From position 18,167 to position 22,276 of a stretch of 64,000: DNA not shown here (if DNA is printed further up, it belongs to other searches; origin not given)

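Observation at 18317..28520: Operon of an S9 peptidase followed by two giant double-unit CRTAC1-like FG-GAP/UnbV lipoproteins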

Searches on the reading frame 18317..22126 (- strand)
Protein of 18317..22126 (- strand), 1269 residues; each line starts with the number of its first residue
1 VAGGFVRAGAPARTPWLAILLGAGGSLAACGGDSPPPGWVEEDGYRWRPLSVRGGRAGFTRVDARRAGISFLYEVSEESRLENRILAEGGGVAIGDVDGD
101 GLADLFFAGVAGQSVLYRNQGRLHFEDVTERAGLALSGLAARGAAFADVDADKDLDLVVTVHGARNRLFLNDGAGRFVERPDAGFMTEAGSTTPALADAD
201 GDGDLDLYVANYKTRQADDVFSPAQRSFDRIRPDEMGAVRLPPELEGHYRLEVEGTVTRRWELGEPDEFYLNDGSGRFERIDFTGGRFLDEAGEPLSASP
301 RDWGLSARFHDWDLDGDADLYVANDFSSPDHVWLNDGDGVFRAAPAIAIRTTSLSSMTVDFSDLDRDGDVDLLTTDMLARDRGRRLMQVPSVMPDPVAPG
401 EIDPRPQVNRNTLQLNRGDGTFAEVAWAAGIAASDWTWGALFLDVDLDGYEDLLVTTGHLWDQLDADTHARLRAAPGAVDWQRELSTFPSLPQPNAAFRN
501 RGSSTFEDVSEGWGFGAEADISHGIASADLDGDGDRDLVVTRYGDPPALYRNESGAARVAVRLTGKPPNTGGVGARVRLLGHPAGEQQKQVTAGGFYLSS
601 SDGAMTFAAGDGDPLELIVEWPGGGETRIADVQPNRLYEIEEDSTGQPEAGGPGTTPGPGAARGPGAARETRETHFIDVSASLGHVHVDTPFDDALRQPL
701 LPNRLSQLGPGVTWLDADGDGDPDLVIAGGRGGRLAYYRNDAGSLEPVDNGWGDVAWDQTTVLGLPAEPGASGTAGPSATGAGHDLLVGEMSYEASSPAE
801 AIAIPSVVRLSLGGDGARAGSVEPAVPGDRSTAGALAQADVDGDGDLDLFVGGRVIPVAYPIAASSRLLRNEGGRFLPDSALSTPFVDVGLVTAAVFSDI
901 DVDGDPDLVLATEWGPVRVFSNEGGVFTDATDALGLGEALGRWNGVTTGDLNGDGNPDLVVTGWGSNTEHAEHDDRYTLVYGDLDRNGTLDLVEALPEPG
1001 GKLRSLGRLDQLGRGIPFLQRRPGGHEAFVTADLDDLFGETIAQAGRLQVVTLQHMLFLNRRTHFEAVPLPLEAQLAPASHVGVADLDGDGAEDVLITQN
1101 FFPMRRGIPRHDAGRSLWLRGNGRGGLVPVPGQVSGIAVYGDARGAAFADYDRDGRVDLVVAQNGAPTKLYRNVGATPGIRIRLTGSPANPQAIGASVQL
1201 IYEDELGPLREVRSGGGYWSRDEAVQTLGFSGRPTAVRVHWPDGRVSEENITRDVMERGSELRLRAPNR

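Call 6: search_protein_families(library=pfam, proteins=[window:18317-22126:-], max_evalue=0.01)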
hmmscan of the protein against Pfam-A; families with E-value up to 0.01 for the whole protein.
window:18317-22126:- (1269 aa): 5 families
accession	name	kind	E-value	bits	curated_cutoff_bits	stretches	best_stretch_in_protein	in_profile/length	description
PF13517.12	FG-GAP_3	-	8.7e-76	250.9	26.9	9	148-209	1-61/61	FG-GAP-like repeat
PF01839.29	FG-GAP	-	1.1e-26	92.6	22.1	2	943-962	2-21/37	FG-GAP repeat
PF07593.17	UnbV_ASPIC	-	5e-20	71.6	23.4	2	572-638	1-67/68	ASPIC and UnbV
PF16743.10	PliI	-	2.9e-07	30.6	27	0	144-170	62-88/123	Periplasmic lysozyme inhibitor of I-type lysozyme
PF14783.12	BBS2_Mid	-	0.008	16.7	27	0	896-924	3-31/108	Ciliary BBSome complex subunit 2, middle region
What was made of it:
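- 18317..22126 (-): g3: double-unit CRTAC1-like lipoprotein, 1,269 aa (alternative GTG start at 22111). The lipobox LAAC Cys codon is 22037-22039. Pfam FG-GAP_3 9e-76 with 9 stretches, and UnbV_ASPIC with 2 stretches (call 6).
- Checked: Each whole protein has 8-9 FG-GAP_3 stretches and 2 UnbV_ASPIC stretches (call 6).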

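Call 7: search_protein_families(library=ncbifam, proteins=[window:18317-22126:-], max_evalue=0.01)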
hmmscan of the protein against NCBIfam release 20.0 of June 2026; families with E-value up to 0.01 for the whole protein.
window:18317-22126:- (1269 aa): 0 families

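Call 16: find_homologous_proteins(query=window:18317-22126:-, max_evalue=1e-10)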
Query window:18317-22126:- (1269 aa): 7348 proteins with E <= 1e-10 among 8000 candidates; the best 120 are listed.
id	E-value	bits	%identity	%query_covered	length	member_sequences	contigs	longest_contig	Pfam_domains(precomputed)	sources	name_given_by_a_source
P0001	0.0e+0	2266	82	97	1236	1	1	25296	PF01839.30,PF13517.13,PF07593.19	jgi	jgi:hypothetical protein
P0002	0.0e+0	2200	80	97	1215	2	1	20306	PF01839.30,PF13517.13,PF07593.19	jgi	jgi:hypothetical protein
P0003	0.0e+0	2071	78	94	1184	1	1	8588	PF01839.30,PF16743.11,PF13517.13,PF07593.19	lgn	-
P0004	0.0e+0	1719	66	98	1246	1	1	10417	PF01839.30,PF13517.13,PF07593.19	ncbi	-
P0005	0.0e+0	1398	55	98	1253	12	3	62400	PF01839.30,PF16743.11,PF13517.13,PF07593.19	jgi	jgi:hypothetical protein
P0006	0.0e+0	1376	55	98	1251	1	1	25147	PF01839.30,PF16743.11,PF13517.13,PF07593.19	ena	-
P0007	0.0e+0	1369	54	98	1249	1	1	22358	PF01839.30,PF16743.11,PF13517.13,PF07593.19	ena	-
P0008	0.0e+0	1337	56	96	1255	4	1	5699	PF01839.30,PF13517.13,PF07593.19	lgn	-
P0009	0.0e+0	1336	53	97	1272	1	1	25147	PF01839.30,PF16743.11,PF13517.13,PF07593.19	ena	-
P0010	0.0e+0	1331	55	98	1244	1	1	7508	PF01839.30,PF13517.13,PF07593.19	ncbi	-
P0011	0.0e+0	1330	53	98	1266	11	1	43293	PF01839.30,PF16743.11,PF13517.13,PF07593.19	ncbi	-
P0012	0.0e+0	1330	53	97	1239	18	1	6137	PF01839.30,PF13517.13,PF07593.19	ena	-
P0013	0.0e+0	1328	54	97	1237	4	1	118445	PF01839.30,PF13517.13,PF07593.19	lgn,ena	-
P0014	0.0e+0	1327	55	96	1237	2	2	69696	PF01839.30,PF13517.13,PF07593.19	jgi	-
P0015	0.0e+0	1326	53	98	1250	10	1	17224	PF01839.30,PF16743.11,PF13517.13,PF07593.19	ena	-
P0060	0.0e+0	1276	54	97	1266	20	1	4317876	PF01839.30,PF13517.13,PF07593.19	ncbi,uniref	ncbi:FG-GAP-like repeat-containing protein [Candidatus Palauibacter sp.]|uniref:FG-GAP-like repeat-c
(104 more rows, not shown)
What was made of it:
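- Family size, with the double unit as the norm: the top 120 homologues are all 1,165-1,296 aa (call 16).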

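Call 17: find_encoding_contigs(protein=P0001, flank=10000, max_places=3)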
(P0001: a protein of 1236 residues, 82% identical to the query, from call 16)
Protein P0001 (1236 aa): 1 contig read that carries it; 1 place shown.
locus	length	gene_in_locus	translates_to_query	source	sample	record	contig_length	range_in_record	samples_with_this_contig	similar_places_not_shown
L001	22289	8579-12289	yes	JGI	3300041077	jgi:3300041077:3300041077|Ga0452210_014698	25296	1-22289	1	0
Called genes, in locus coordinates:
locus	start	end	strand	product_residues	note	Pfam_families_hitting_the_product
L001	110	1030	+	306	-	PF00908:dTDP_sugar_isom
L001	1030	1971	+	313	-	PF01370:Epimerase, PF04321:RmlD_sub_bind, PF16363:GDP_Man_Dehyd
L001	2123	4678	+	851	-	PF26549:Tricorn_N (weak), PF00930:DPPIV_N, PF02129:Peptidase_S15, PF20434:BD-FAE (faint), PF00326:Peptidase_S9, PF00561:Abhydrolase_1 (weak)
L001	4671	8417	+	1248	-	PF16743:PliI (faint), PF01839:FG-GAP (faint), PF13517:FG-GAP_3, PF14783:BBS2_Mid (faint), PF13517:FG-GAP_3, PF07593:UnbV_ASPIC, PF13517:FG-GAP_3, PF07593:UnbV_ASPIC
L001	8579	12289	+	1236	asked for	PF01839:FG-GAP (faint), PF13517:FG-GAP_3, PF07593:UnbV_ASPIC, PF13517:FG-GAP_3, PF07593:UnbV_ASPIC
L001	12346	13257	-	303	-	-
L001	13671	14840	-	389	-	PF05684:DUF819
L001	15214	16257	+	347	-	-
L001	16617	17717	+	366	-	-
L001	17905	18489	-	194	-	PF13505:OMP_b-brl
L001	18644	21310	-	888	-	PF02369:Big_1 (faint)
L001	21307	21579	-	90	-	-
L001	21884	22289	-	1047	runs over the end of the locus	PF01564:Spermine_synth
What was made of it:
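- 18317..22126 (-): The orthologue P0001 is 82% identical and sits in the same gene order (calls 16, 17).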

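Call 18: find_encoding_contigs(protein=P0060, flank=10000, max_places=3)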
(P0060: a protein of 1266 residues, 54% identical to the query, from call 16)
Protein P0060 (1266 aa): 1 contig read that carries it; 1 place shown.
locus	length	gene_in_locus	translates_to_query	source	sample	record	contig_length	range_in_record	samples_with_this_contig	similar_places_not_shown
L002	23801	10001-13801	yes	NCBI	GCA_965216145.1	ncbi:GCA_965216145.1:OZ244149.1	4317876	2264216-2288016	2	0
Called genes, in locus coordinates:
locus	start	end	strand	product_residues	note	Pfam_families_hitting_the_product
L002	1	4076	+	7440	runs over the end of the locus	PF13855:LRR_8, PF13855:LRR_8, PF13855:LRR_8, PF13855:LRR_8, PF13855:LRR_8, PF13855:LRR_8, PF13855:LRR_8, PF00041:fn3, +20 more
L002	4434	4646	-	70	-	-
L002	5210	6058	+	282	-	PF13276:HTH_21, PF00665:rve, PF13683:rve_3, PF13333:rve_2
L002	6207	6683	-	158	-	PF04304:DUF454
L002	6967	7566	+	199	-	-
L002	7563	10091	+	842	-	PF07676:PD40 (faint), PF26549:Tricorn_N, PF00930:DPPIV_N (weak), PF02129:Peptidase_S15, PF20434:BD-FAE (faint), PF00326:Peptidase_S9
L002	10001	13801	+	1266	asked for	PF01839:FG-GAP (faint), PF13517:FG-GAP_3, PF07593:UnbV_ASPIC, PF13517:FG-GAP_3, PF07593:UnbV_ASPIC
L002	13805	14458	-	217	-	-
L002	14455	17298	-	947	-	-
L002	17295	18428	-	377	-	PF02239:Cytochrom_D1 (faint), PF21783:YNCE (faint)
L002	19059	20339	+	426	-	PF00675:Peptidase_M16, PF05193:Peptidase_M16_C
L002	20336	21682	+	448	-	PF00675:Peptidase_M16, PF05193:Peptidase_M16_C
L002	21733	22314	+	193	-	PF00293:NUDIX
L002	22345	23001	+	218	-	PF04542:Sigma70_r2, PF08281:Sigma70_r4_2, PF04545:Sigma70_r4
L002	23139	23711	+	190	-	PF13490:zf-HC2 (weak)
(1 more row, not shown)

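Call 20: find_related_loci(query=A1, collection=genome_contigs, flank=10000)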
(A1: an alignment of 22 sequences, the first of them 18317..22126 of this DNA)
Query A1 (1269 aa) in genome_contigs; peptide patterns used: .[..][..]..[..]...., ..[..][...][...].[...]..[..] (x = any residue, [..] = any of these).
597 stretches matched a pattern (row limit reached: there are more); 581 encode a relative of the query (tblastn E <= 1e-3); the best 80 are kept; 79 distinct loci.
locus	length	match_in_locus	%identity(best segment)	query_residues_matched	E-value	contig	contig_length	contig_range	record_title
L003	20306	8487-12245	80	2-1269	0e+0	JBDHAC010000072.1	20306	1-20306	MAG: Gemmatimonadota bacterium isolate M3-44_Bin_136 M3-44_Bin_136_scaffold_14515, whole genome shotgun sequence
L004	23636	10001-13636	53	16-1251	0e+0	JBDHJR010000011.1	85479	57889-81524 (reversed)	MAG: Gemmatimonadota bacterium isolate BHB10-26_Bin_262 BHB10-26_Bin_262_scaffold_588, whole genome shotgun sequence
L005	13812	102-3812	53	28-1244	0e+0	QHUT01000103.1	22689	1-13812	MAG: Gemmatimonadetes bacterium isolate AG21 14_0927_05_20cm_scaffold_2063_curated, whole genome shotgun sequence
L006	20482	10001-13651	53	20-1251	0e+0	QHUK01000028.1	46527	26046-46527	MAG: Gemmatimonadetes bacterium isolate AG3 14_0919_02_20cm_scaffold_128_e_6184_curated, whole genome shotgun sequence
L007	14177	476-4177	53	20-1267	0e+0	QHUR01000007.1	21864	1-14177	MAG: Gemmatimonadetes bacterium isolate AG23 14_1009_16_30cm_scaffold_9620_curated, whole genome shotgun sequence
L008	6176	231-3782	54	39-1244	0e+0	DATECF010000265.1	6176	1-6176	MAG TPA_asm: Gemmatimonadales bacterium isolate SMAG_U8264 k141_1371416, whole genome shotgun sequence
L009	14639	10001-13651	52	27-1261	0e+0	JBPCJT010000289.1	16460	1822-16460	MAG: Gemmatimonadaceae bacterium isolate TH_ant_mag_33 S1Ck127_4728223_flag_1_multi_7.0000_len_16460, whole genome shotg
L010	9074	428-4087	50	23-1257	0e+0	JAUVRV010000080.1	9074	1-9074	MAG: Gemmatimonadales bacterium isolate CSMAG_723 CSMAG_723_k127_8220962_length_9074_cov_15.9079, whole genome shotgun s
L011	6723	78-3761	51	18-1265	0e+0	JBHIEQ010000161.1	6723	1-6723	MAG: Gemmatimonadales bacterium isolate b2.sp2_bin.61 NODE_4440_length_6723_cov_4.356329, whole genome shotgun sequence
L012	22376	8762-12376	53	34-1267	0e+0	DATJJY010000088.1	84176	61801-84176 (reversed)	MAG TPA_asm: Gemmatimonadales bacterium isolate SMAG_U15578 k141_4651108, whole genome shotgun sequence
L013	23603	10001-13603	52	26-1251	0e+0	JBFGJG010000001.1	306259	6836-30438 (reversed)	MAG: Gemmatimonadales bacterium isolate Mix_sand03.2021.01.D.106 k141_331642_length_306259_cov_18.3777, whole genome sho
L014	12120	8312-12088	52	36-1267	0e+0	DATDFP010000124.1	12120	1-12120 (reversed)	MAG TPA_asm: Gemmatimonadales bacterium isolate SMAG_U229 k141_1546386, whole genome shotgun sequence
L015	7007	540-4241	52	8-1245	0e+0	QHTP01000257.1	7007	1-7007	MAG: Gemmatimonadetes bacterium isolate AG49 14_0929_09_30cm_scaffold_8326_curated, whole genome shotgun sequence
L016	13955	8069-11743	54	28-1255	0e+0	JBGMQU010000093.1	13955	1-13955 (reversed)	MAG: Gemmatimonadota bacterium isolate N04_metabat2_bin.85 NODE_1828_length_13955_cov_6.596978, whole genome shotgun seq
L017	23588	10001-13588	51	30-1248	0e+0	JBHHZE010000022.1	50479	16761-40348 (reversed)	MAG: Gemmatimonadales bacterium isolate Maj_1_bin.59 NODE_196_length_50479_cov_8.631703, whole genome shotgun sequence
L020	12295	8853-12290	51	19-1188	0e+0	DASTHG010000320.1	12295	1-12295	MAG TPA_asm: Gemmatimonadales bacterium isolate SMAG_U452 k141_924366, whole genome shotgun sequence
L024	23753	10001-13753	52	6-1269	0e+0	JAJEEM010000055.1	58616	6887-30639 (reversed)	MAG: Gemmatimonadetes bacterium isolate p16x34bins.34 k141_903149, whole genome shotgun sequence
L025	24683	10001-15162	55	29-1245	0e+0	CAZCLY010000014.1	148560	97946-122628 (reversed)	MAG TPA_asm: uncultured Gemmatimonadota bacterium isolate SRP214966_co7_160 genome assembly, contig: NODE_31_length_1485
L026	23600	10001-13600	47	16-1248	0e+0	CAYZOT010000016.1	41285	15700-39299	MAG TPA_asm: uncultured Gemmatimonadota bacterium isolate SRP092902_co1_612 genome assembly, contig: NODE_996_length_412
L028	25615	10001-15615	51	26-1248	0e+0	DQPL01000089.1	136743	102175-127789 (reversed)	MAG TPA_asm: Gemmatimonadetes bacterium isolate SZUA-1190 k95_323118, whole genome shotgun sequence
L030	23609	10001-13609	50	39-1245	0e+0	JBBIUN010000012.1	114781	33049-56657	MAG: Gemmatimonadota bacterium isolate TCS170221_bin_54 NODE_199_length_114781_cov_26.686008, whole genome shotgun seque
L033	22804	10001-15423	49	20-1248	0e+0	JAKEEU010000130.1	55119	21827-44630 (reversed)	MAG: candidate division KSB1 bacterium isolate PMV_1_maxbin.001 PMV_1_maxbin.001.k101_551521, whole genome shotgun seque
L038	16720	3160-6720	49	39-1245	0e+0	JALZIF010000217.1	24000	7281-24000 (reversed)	MAG: Gemmatimonadota bacterium isolate MOJ bin7 SC8837-39_k127_1235733, whole genome shotgun sequence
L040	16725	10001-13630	49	30-1253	0e+0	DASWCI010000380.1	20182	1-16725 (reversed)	MAG TPA_asm: Gemmatimonadaceae bacterium isolate SMAG_U2705 k141_1338165, whole genome shotgun sequence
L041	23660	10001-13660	53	35-1269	0e+0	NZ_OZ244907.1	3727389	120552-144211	MAG: Candidatus Palauibacter sp. isolate c5de0401-b7dc-4d82-98b5-efbda7d568cc chromosome 1, complete sequence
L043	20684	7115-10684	48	39-1252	0e+0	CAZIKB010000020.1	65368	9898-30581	MAG TPA_asm: uncultured Cytophagia bacterium isolate binchicken_co121_9 genome assembly, contig: NODE_128_length_65368_c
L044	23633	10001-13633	48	13-1244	0e+0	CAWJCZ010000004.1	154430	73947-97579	MAG: uncultured Gemmatimonadales bacterium isolate MFD04944.bin.2.227 genome assembly, contig: contig_38962, whole genom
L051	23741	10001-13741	52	30-1257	0e+0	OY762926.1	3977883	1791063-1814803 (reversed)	MAG: Gemmatimonadota bacterium isolate 6e3ee631-f785-49ea-85f7-2f24cfa146af genome assembly, chromosome: 1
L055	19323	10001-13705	47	9-1267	0e+0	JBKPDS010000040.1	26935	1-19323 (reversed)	MAG: Gemmatimonadota bacterium isolate GB_EKS_MAG_00018 GB_EKS_000001014398, whole genome shotgun sequence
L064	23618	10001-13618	46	17-1248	0e+0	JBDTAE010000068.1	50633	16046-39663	MAG: Gemmatimonadaceae bacterium isolate cluster2_bin.101 k127_799449, whole genome shotgun sequence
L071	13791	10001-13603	46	29-1248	0e+0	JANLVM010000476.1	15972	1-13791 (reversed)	MAG: Gemmatimonadaceae bacterium isolate OTE_21_metabat_139 OTE_21_k141_1675369, whole genome shotgun sequence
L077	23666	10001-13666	48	27-1269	0e+0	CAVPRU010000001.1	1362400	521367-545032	MAG: uncultured Gemmatimonadales bacterium isolate MFD09964.bin.1.80 genome assembly, contig: contig_10196, whole genome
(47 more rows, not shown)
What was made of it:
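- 581 candidate stretches in species-representative genomes encode relatives, and the full-length hits include Gemmatimonadota, KSB1, Verrucomicrobiota, Cytophagia and Thermodesulfobacteriota (call 20).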
